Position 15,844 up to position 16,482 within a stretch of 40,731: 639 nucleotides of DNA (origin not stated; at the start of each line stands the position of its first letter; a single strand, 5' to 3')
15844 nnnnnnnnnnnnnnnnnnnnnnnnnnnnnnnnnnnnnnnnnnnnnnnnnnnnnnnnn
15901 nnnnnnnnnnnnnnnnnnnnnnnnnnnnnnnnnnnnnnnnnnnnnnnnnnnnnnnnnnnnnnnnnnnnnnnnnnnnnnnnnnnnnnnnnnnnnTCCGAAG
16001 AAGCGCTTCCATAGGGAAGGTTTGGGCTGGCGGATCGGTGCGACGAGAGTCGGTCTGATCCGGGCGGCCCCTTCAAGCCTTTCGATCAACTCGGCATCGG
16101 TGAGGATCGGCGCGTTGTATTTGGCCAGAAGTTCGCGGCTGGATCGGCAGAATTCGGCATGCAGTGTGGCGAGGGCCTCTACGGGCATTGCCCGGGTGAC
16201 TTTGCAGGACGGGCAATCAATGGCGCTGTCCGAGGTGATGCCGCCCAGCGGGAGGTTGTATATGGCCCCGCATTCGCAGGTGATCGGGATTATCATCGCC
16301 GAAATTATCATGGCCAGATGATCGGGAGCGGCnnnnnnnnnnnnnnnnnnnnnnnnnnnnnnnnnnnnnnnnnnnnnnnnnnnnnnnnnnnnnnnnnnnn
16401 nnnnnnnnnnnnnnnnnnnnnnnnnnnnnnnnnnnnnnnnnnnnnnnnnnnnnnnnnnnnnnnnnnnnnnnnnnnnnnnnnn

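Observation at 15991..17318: HIRAN-domain / zinc-ribbon gene translationally coupled to the CI-type repressor: candidate lysogen-expressed defence or exclusion module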

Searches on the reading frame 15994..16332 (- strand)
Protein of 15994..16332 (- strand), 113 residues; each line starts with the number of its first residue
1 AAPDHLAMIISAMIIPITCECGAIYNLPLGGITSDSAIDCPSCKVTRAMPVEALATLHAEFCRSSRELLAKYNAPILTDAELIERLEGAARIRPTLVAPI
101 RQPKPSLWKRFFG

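Call 61: predict_structure(alignment_id=A4)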
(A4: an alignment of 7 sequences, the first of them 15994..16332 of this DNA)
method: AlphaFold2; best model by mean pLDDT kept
length: 113 residues; sequences in the alignment: 7
mean_pLDDT: 86.6   pTM: 0.72
mean pLDDT of the five models: 86.6, 84.8, 84.5, 84.4, 83.8
residues with pLDDT >= 90: 68; 70-90: 29; 50-70: 15; < 50: 1
segments of 3 or more residues with pLDDT < 50: none
pLDDT, mean of each block of 10 residues (from residue 1): 82 91 92 91 90 94 95 91 95 83 58 55
secondary structure, 60 per line:
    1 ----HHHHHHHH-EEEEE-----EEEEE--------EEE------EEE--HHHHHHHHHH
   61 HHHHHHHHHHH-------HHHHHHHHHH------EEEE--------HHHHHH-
elements in order: H5-12 E14-18 E24-28 E37-39 E46-48 H51-71 H79-88 E95-98 H107-112

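Call 65: fold_search(model_id=the predicted structure, library=pdb)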
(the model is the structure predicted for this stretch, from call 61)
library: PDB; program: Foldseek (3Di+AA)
matches with E <= 10: 184; with E <= 0.001: 0
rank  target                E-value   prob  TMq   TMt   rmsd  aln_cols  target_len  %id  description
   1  8yoz_A                4.6e-01  0.16  0.26  0.33   7.3        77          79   14  Crystal structure of the small zinc-finger protein ZifS (TTHA0897) from Thermus thermophilus HB8. (released 2025-03-19)
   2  8ww7_D                6.4e-01  0.06  0.20  0.04  13.5        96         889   10  Structure of AMPPNP-Form AsfvPrimPol Dodecamer (released 2025-04-30)
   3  8ww7_E                7.8e-01  0.06  0.19  0.04  13.3        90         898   11  Structure of AMPPNP-Form AsfvPrimPol Dodecamer (released 2025-04-30)
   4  2w57_A                1.2e+00  0.10  0.21  0.19   8.7        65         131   15  Crystal structure of the Vibrio cholerae ferric uptake regulator (Fur) reveals structural rearrangement of the DNA-bin (released 2009-01-20)
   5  8ww7_B                1.2e+00  0.05  0.20  0.04  14.0        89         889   10  Structure of AMPPNP-Form AsfvPrimPol Dodecamer (released 2025-04-30)
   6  8ww7_F                1.3e+00  0.05  0.20  0.04  14.0        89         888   10  Structure of AMPPNP-Form AsfvPrimPol Dodecamer (released 2025-04-30)
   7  8iqh_E                1.3e+00  0.03  0.18  0.04  13.8        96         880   11  Structure of Full-Length AsfvPrimPol in Apo-Form (released 2023-07-26)
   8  8ww7_A                1.3e+00  0.03  0.17  0.04  14.1        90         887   10  Structure of AMPPNP-Form AsfvPrimPol Dodecamer (released 2025-04-30)
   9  8ww7_H                1.7e+00  0.04  0.20  0.04  13.9        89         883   10  Structure of AMPPNP-Form AsfvPrimPol Dodecamer (released 2025-04-30)
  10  8ww7_I                1.8e+00  0.04  0.20  0.04  13.2        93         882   11  Structure of AMPPNP-Form AsfvPrimPol Dodecamer (released 2025-04-30)
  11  2e2z_MODEL_1_A        1.9e+00  0.08  0.23  0.25   9.7        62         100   19  Solution NMR structure of yeast Tim15, co-chaperone of mitochondrial Hsp70 (released 2007-10-09)
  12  8ww7_K                1.9e+00  0.03  0.17  0.04  14.1        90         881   10  Structure of AMPPNP-Form AsfvPrimPol Dodecamer (released 2025-04-30)
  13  8iqh_F                1.9e+00  0.02  0.17  0.04  13.8        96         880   11  Structure of Full-Length AsfvPrimPol in Apo-Form (released 2023-07-26)
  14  8iqh_G                2.2e+00  0.04  0.22  0.04  14.0        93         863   11  Structure of Full-Length AsfvPrimPol in Apo-Form (released 2023-07-26)
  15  8ww7_J                2.2e+00  0.03  0.20  0.04  14.1        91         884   11  Structure of AMPPNP-Form AsfvPrimPol Dodecamer (released 2025-04-30)
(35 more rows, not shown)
